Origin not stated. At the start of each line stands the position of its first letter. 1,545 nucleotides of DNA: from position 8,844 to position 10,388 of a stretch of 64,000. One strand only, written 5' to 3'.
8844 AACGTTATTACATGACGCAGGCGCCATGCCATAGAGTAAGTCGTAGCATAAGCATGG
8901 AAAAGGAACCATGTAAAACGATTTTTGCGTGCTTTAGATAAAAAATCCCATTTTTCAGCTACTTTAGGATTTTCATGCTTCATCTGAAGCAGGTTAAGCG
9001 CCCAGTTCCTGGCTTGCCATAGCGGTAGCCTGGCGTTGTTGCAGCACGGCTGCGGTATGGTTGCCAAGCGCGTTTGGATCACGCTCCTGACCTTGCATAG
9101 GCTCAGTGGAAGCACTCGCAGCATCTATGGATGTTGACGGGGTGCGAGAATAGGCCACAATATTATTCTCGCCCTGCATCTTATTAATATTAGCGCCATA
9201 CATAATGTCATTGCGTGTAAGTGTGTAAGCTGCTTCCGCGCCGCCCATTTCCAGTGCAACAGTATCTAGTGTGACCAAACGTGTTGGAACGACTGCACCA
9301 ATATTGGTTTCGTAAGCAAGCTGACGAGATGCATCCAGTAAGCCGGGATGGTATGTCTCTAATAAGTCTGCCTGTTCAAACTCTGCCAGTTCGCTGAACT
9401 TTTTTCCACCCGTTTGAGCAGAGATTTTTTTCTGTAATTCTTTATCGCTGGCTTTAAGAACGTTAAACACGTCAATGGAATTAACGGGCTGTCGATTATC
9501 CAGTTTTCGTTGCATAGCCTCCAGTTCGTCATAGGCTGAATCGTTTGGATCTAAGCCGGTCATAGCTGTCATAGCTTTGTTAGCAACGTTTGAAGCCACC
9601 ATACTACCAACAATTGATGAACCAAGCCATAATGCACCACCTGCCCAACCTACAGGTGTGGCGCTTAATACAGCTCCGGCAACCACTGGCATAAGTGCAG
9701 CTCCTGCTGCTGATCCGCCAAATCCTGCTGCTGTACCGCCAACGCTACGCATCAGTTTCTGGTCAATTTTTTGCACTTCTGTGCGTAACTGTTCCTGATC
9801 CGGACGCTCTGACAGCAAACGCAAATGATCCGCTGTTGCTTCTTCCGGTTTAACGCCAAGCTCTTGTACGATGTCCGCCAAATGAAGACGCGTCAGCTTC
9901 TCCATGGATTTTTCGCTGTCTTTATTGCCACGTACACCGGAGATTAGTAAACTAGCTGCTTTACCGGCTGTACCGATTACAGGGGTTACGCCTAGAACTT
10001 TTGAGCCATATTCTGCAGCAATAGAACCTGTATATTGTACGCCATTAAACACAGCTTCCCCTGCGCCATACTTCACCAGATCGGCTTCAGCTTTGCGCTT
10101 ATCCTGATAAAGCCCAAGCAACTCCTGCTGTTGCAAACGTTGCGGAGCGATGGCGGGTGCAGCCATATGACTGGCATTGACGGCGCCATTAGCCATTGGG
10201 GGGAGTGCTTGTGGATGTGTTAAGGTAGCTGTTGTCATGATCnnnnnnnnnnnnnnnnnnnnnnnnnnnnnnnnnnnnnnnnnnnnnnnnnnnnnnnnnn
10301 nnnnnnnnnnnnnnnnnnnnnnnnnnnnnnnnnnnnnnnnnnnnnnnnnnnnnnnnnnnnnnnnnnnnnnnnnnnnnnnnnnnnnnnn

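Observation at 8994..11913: Coupled pair of large orphan proteins (555 + 414 aa) with Gly/Ala/Met-rich hydrophobic hairpins and no signal peptides, between fur and hupB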

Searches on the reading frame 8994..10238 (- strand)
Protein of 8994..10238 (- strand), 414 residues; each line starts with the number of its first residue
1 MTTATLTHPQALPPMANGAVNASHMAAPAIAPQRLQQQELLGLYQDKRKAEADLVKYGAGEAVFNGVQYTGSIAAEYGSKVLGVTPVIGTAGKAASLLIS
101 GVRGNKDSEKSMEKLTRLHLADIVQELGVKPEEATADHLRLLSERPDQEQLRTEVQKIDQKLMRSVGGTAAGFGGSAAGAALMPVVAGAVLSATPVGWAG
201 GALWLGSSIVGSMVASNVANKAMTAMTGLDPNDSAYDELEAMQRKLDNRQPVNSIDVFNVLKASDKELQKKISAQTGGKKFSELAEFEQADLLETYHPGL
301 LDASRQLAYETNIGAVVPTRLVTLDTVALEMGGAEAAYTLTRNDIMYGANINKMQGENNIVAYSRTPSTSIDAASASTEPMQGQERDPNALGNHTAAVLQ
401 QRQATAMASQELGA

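Call 3: search_protein_families(library=pfam, proteins=[window:8994-10238:-], max_evalue=0.1)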
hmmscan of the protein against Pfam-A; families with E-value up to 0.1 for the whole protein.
window:8994-10238:- (414 aa): 1 family
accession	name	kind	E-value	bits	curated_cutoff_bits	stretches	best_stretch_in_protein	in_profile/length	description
PF08570.15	DUF1761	-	0.032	15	31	1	167-228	39-100/123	Protein of unknown function (DUF1761)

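Call 7: search_protein_families(library=ncbifam, proteins=[window:8994-10238:-], max_evalue=0.1)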
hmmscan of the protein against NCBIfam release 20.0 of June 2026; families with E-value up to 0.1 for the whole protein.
window:8994-10238:- (414 aa): 1 family
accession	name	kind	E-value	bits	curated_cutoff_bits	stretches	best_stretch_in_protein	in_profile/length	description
NF010755.0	PRK14158.1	equivalog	0.043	13.3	200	0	113-163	35-85/198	nucleotide exchange factor GrpE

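Call 8: find_homologous_proteins(query=window:8994-10238:-, max_evalue=0.001)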
Query window:8994-10238:- (414 aa): 1 proteins with E <= 0.001 among 8000 candidates.
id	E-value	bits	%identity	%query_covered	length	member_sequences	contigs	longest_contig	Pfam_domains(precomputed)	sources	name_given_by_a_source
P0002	4.4e-261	883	100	100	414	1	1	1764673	-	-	-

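Call 16: search_solved_structures(query=window:8994-10238:-, max_evalue=10)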
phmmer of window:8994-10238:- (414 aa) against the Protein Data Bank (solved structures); distinct sequences matched with E-value up to 10: 5.
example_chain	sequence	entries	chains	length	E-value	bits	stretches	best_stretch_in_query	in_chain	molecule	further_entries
4r1l_A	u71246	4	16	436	0.032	16.7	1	68-171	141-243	Phenylacetate-coenzyme A ligase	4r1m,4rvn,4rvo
9b75_H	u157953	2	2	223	0.31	13.4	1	169-235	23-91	h44H10-V17 Antibody, heavy chain | h44H10-V21 Antibody, heavy chain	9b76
8j07_G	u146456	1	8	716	1.1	11.7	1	206-275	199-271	Radial spoke head protein 4 homolog A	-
8qz6_B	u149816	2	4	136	2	10.8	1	195-247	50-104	Nanobody-22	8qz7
9plv_A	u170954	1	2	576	2.5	10.5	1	194-250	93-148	Beta-carotene oxygenase like g (BCOLg)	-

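Call 39: find_related_loci(query=A3, collection=metagenome_contigs, flank=10000)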
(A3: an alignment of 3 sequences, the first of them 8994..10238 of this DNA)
Query A3 (414 aa) in metagenome_contigs; peptide patterns used: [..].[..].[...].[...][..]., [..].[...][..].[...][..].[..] (x = any residue, [..] = any of these).
275 stretches matched a pattern, but none encodes a relative of the query by tblastn (E <= 1e-3).

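Call 49: search_protein_families(library=phrogs, proteins=[window:8994-10238:-], max_evalue=0.01)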
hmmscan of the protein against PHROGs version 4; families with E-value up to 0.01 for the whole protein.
window:8994-10238:- (414 aa): 0 families

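Call 67: search_dna_similar(query=window:8994-10238:-, collection=phages, mode=protein, max_evalue=0.01, max_rows=10)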
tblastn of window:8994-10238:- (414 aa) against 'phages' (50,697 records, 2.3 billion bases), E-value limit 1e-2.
No match.

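Call 96: search_solved_structures(query=A6, max_evalue=10)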
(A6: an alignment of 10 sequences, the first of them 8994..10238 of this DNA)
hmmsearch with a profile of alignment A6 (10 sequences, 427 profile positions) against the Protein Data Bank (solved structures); distinct sequences matched with E-value up to 10: 4.
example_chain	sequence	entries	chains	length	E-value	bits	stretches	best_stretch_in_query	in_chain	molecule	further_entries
7tec_A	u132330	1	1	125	2.8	10.3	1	236-284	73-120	HTH-type transcriptional regulator GlnR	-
6vzf_A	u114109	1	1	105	2.8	10.2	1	270-331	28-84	Autophagy-related protein 11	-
21nr_A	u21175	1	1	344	4.5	9.6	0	69-99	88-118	TLP-IPT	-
8iyk_I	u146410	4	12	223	5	9.5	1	169-224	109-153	Tail tip assembly protein I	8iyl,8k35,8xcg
